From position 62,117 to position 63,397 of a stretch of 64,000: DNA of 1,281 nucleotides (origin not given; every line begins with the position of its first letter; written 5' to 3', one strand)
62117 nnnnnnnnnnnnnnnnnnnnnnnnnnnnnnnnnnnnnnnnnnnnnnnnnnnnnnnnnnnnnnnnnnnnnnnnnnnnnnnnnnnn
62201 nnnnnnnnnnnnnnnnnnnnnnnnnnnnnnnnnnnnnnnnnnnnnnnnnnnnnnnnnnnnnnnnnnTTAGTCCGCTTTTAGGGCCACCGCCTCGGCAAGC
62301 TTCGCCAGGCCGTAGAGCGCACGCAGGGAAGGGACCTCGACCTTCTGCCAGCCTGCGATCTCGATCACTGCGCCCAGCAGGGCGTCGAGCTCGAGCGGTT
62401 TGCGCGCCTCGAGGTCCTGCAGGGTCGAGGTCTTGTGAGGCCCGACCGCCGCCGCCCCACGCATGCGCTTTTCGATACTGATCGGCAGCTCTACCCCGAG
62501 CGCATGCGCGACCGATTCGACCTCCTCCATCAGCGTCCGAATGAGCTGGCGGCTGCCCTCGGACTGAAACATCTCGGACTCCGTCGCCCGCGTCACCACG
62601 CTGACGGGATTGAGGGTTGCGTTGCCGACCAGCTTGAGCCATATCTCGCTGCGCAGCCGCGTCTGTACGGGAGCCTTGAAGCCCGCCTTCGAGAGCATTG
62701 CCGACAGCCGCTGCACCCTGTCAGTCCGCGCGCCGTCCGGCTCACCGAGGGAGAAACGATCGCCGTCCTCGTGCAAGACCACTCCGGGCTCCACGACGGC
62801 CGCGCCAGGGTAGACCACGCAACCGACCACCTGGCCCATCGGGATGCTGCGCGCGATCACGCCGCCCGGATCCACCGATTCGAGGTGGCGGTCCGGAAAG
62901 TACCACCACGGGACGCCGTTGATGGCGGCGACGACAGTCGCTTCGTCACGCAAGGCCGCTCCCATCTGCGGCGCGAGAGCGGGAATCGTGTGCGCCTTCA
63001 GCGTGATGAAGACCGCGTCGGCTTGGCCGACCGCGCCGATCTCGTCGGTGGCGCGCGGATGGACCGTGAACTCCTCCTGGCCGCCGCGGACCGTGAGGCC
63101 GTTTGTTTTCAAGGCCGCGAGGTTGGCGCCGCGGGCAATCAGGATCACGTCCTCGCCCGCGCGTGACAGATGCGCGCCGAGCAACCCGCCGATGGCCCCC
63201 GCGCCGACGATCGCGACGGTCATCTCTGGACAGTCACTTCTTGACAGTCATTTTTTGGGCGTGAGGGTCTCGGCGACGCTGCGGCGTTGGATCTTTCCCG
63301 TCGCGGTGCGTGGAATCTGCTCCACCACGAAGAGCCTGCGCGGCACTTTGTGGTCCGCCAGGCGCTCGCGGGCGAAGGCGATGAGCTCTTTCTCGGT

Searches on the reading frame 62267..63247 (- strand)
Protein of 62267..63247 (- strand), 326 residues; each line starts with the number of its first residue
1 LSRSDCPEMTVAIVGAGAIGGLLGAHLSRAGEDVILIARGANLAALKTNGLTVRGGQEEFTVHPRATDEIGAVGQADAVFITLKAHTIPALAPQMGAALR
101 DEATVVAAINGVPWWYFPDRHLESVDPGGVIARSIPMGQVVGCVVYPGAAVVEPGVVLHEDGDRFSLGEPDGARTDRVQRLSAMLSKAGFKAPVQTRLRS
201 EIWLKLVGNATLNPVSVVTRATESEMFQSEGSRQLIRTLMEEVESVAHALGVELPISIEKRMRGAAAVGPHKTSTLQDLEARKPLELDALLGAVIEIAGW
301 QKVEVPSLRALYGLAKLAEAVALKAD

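Call 67: search_protein_families(library=pfam, proteins=[window:62267-63247:-], max_evalue=0.0001)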
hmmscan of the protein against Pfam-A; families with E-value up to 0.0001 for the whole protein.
window:62267-63247:- (326 aa): 3 families
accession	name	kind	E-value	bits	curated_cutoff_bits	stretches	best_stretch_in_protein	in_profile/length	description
PF08546.17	ApbA_C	-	7.9e-30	104.2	22.7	1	198-317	2-123/125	Ketopantoate reductase PanE/ApbA C terminal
PF02558.23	ApbA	-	6.3e-24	84.7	22.2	1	11-171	1-149/150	Ketopantoate reductase PanE/ApbA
PF03807.23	F420_oxidored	-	4.6e-06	27.6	21.6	1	10-111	1-94/94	NADP oxidoreductase coenzyme F420-dependent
